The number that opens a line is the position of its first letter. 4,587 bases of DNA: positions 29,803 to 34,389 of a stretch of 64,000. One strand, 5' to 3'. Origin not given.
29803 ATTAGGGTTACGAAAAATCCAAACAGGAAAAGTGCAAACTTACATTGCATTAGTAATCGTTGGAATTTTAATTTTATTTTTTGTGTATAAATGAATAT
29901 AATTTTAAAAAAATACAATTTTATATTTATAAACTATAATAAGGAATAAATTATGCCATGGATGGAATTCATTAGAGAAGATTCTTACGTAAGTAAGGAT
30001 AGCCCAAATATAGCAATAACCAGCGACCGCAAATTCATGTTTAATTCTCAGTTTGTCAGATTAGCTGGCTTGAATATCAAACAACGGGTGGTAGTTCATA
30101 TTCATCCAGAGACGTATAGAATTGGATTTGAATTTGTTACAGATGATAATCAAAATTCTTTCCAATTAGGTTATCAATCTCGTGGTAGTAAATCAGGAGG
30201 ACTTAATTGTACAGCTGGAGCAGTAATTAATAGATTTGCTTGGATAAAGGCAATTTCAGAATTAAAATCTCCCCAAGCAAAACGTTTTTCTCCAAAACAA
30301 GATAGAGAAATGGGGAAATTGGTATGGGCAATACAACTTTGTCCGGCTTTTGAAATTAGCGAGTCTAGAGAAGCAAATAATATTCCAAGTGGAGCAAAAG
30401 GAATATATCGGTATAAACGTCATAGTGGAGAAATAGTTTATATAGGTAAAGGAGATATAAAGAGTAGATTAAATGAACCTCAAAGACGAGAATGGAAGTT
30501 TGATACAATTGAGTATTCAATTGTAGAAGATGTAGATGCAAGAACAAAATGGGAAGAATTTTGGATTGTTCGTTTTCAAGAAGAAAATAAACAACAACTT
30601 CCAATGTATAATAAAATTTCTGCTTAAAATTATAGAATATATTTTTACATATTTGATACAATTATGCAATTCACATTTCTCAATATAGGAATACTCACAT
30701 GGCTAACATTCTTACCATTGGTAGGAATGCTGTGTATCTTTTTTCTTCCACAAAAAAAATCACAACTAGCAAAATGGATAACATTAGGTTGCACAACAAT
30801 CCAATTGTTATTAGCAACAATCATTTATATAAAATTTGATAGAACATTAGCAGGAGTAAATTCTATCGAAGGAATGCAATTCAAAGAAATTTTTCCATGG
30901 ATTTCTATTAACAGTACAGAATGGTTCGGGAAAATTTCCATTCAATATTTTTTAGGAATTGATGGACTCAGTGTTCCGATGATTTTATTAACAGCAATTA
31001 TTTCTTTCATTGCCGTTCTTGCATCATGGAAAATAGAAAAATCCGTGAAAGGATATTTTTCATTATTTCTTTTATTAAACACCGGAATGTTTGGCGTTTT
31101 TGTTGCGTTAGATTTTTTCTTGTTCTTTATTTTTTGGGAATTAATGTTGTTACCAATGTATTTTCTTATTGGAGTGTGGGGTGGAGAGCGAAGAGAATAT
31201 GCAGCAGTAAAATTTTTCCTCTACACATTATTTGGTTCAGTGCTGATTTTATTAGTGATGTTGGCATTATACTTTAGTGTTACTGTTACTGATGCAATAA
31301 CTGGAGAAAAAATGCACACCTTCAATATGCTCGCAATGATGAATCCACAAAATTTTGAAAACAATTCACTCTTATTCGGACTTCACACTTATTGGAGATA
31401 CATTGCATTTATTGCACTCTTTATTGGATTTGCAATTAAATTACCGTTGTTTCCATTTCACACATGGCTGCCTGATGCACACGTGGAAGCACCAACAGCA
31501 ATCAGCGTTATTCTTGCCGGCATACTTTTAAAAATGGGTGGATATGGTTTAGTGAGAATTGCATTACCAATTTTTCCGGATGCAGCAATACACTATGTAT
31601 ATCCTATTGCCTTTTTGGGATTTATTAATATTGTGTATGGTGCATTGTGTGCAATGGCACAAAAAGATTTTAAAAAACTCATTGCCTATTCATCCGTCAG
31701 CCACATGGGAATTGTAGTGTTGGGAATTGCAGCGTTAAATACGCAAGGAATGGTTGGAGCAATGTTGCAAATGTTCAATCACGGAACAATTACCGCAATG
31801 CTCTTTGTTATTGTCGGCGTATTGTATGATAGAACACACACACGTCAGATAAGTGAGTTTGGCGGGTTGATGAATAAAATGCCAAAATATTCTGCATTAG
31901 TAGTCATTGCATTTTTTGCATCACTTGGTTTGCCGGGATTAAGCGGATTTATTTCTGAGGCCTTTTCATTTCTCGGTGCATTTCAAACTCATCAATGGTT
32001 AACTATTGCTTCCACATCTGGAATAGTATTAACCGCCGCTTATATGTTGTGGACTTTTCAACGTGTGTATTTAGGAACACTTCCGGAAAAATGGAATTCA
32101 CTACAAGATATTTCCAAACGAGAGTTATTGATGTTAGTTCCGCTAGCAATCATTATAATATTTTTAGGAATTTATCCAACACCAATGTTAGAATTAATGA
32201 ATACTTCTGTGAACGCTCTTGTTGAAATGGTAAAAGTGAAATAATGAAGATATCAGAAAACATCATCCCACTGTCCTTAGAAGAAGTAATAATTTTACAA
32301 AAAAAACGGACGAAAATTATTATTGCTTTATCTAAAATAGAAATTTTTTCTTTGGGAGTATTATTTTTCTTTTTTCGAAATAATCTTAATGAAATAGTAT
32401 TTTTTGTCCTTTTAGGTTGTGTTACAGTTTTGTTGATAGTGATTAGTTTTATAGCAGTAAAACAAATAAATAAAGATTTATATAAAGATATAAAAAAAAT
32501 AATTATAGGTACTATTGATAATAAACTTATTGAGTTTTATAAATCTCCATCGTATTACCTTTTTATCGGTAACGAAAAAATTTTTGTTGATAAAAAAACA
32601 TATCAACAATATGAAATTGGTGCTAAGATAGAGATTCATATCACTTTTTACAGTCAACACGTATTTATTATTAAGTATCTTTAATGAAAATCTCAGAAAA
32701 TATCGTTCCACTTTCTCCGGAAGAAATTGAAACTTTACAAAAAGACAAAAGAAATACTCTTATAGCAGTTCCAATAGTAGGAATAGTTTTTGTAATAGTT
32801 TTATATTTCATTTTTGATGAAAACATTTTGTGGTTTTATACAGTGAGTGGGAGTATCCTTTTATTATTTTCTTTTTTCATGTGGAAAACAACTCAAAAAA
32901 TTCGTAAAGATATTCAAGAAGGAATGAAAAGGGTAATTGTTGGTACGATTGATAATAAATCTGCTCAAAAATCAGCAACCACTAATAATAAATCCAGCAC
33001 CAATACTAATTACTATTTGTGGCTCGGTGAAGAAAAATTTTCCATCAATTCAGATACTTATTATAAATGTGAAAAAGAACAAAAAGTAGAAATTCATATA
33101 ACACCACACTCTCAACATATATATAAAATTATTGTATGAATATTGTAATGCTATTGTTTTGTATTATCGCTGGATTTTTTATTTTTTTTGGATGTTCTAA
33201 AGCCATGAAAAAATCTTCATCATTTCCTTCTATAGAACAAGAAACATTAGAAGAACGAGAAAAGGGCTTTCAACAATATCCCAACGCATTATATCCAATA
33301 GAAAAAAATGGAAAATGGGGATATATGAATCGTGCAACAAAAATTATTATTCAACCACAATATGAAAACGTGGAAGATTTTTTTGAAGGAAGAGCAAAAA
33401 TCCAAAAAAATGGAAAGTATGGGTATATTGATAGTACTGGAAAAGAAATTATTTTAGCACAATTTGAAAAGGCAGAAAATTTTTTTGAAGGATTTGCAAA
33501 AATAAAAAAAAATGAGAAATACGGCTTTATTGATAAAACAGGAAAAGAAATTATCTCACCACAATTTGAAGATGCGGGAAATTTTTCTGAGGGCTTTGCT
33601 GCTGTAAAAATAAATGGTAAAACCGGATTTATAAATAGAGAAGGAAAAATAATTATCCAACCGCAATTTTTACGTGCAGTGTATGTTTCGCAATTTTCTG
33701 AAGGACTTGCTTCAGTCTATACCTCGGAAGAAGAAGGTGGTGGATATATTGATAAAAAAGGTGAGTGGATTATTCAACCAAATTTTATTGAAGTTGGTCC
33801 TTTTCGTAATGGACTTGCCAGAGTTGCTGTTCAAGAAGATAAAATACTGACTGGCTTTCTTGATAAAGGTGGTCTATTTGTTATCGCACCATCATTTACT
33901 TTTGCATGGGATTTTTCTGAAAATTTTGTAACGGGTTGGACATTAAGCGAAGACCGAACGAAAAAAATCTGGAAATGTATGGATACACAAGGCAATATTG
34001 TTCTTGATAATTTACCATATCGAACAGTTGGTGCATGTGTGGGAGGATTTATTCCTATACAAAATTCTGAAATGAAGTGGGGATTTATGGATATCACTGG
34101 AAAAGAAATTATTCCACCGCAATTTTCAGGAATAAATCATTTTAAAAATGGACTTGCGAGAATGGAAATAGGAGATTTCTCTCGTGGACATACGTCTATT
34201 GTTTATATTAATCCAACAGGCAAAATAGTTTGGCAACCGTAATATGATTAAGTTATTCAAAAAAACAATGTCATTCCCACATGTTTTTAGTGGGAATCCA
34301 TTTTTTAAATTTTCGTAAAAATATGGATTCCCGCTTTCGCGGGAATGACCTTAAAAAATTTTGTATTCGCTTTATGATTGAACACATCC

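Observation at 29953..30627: Free-standing AbrB-like/GIY-YIG nuclease fusion between nuoL and nuoM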

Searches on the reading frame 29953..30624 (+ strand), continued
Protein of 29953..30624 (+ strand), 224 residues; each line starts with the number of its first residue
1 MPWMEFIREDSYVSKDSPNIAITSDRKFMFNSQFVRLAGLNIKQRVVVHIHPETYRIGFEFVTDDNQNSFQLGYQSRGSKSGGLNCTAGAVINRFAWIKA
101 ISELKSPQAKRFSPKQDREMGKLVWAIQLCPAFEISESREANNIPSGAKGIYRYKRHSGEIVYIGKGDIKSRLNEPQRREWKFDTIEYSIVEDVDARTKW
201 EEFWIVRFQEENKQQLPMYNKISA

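Call 105: search_protein_families(library=pfam, proteins=[L123:5170-6105:+, L130:6749-7738:+, L139:1663-2823:+, L137:5041-5910:+, L137:6653-7936:+, L161:2711-3439:+, L158:3503-4222:+, L152:4722-5813:+, L162:3603-4997:+, L159:6709-7380:-], max_evalue=0.0001)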
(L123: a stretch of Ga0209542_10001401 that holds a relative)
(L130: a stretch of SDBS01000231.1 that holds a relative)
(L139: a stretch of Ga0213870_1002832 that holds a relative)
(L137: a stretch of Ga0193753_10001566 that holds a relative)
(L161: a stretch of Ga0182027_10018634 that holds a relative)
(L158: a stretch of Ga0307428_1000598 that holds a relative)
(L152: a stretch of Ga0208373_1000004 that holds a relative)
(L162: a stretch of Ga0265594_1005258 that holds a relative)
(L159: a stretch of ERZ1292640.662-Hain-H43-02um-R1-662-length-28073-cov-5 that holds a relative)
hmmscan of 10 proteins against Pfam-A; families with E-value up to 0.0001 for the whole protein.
L123:5170-6105:+ (312 aa): 0 families

L130:6749-7738:+ (330 aa): 1 family
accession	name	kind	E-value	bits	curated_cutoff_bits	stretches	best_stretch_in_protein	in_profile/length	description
PF05014.21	Nuc_deoxyrib_tr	-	1.2e-06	29.1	28.8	1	9-109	2-102/117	Nucleoside 2-deoxyribosyltransferase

L139:1663-2823:+ (387 aa): 0 families

L137:5041-5910:+ (290 aa): 1 family
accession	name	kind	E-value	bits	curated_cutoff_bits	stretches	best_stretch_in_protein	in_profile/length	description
PF13365.12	Trypsin_2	-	2.4e-09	38.5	27.6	1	34-207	1-144/144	Trypsin-like peptidase domain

L137:6653-7936:+ (428 aa): 0 families

L161:2711-3439:+ (243 aa): 0 families

L158:3503-4222:+ (240 aa): 2 families
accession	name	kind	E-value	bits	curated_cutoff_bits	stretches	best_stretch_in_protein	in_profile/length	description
PF13455.12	MUG113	-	1.1e-17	64.8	22.3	1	169-232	1-67/73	Meiotically up-regulated gene 113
PF10544.15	T5orf172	-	5.8e-10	40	20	1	158-236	1-98/101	T5orf172 domain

L152:4722-5813:+ (364 aa): 1 family
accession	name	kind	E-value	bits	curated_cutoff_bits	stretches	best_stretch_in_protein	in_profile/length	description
PF00589.27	Phage_integrase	-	5.1e-11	43.1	27.1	1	179-329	8-167/172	Phage integrase family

L162:3603-4997:+ (465 aa): 1 family
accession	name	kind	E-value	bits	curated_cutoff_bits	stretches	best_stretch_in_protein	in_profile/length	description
PF00171.27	Aldedh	-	8.4e-142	473.4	23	1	9-458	9-460/461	Aldehyde dehydrogenase family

L159:6709-7380:- (224 aa): 1 family
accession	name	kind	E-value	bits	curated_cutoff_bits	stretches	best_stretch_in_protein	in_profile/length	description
PF00565.23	SNase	-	4.6e-10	40.4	21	1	68-158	7-106/107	Staphylococcal nuclease homologue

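Call 106: search_protein_families(library=phrogs, alignment_id=A1, max_evalue=0.1)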
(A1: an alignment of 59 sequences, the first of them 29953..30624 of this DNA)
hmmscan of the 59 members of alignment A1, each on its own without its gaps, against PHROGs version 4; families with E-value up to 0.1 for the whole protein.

A. member 1, window:29953-30624:+ (224 aa): 0 families

B. families by the number of members that match (of 59 scanned): 22 families
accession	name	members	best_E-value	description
phrog_22759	-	3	0.00099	-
phrog_17091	-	2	0.0084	-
phrog_1111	-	2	0.011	endonuclease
phrog_35456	-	2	0.02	-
phrog_21668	-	2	0.026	-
phrog_3312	-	2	0.037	endonuclease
phrog_19779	-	1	0.002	-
phrog_23673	-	1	0.0034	-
phrog_19235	-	1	0.0062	-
phrog_20571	-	1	0.017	-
phrog_32856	-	1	0.034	-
phrog_38295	-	1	0.041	-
phrog_3049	-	1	0.043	-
phrog_18956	-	1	0.048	-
phrog_17399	-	1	0.059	-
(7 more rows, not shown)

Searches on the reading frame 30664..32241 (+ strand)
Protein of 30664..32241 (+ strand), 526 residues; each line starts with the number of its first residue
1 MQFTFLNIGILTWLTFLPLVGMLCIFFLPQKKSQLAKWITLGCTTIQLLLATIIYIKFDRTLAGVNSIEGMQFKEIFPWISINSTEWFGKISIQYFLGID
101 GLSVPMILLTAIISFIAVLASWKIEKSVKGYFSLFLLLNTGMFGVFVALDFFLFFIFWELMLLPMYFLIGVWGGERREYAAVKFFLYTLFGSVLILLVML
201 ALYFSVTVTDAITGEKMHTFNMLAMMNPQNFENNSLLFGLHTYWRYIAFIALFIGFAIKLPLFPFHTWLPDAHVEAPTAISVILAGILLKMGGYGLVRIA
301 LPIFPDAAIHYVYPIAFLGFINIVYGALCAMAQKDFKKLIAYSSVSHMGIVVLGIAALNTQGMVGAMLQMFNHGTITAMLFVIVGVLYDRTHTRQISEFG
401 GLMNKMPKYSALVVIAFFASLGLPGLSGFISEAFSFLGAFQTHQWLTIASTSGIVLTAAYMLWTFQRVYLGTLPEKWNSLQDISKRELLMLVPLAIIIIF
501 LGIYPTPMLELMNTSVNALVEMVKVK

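Call 3: search_protein_families(library=pfam, proteins=[window:30664-32241:+], max_evalue=1)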
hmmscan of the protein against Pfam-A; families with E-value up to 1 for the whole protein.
window:30664-32241:+ (526 aa): 2 families
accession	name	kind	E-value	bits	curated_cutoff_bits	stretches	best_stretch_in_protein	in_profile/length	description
PF00361.26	Proton_antipo_M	-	2.3e-72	244.1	21.5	1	148-456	1-293/294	NADH:quinone oxidoreductase/Mrp antiporter, TM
PF01059.23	Oxidored_q5_N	-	5e-06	27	22.7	1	82-140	42-101/110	NADH-ubiquinone oxidoreductase chain 4, amino terminus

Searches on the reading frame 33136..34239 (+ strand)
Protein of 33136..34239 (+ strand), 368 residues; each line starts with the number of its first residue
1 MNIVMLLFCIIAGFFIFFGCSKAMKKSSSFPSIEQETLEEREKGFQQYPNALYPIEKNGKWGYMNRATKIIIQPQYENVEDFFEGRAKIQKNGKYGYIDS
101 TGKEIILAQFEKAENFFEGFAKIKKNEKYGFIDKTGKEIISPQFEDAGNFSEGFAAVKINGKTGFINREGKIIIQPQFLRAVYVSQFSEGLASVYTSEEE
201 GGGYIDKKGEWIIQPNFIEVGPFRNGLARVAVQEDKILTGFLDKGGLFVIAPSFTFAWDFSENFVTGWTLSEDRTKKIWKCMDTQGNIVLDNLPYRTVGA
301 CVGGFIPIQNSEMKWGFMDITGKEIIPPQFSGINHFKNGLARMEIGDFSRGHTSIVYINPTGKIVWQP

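Call 3: search_protein_families(library=pfam, proteins=[window:33136-34239:+], max_evalue=1)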
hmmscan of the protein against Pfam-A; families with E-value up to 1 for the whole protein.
window:33136-34239:+ (368 aa): 3 families
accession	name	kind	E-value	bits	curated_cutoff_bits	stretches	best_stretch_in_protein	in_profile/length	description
PF14903.11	WG_beta_rep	-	1.2e-71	236.7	25.6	7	129-162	1-34/35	WG containing repeat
PF16713.10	EAGR_box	-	0.03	14.4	27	0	203-212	13-22/34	Enriched in aromatic and glycine Residues box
PF08855.15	DUF1825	-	0.56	10.6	25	0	86-114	21-49/103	Domain of unknown function (DUF1825)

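Call 4: search_protein_families(library=ncbifam, proteins=[window:33136-34239:+], max_evalue=1)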
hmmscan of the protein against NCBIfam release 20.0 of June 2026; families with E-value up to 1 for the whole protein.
window:33136-34239:+ (368 aa): 1 family
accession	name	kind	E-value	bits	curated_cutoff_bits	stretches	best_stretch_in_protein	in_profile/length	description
NF005265.0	PRK06770.1-1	equivalog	0.0005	20.1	257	0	121-141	72-92/161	hypothetical protein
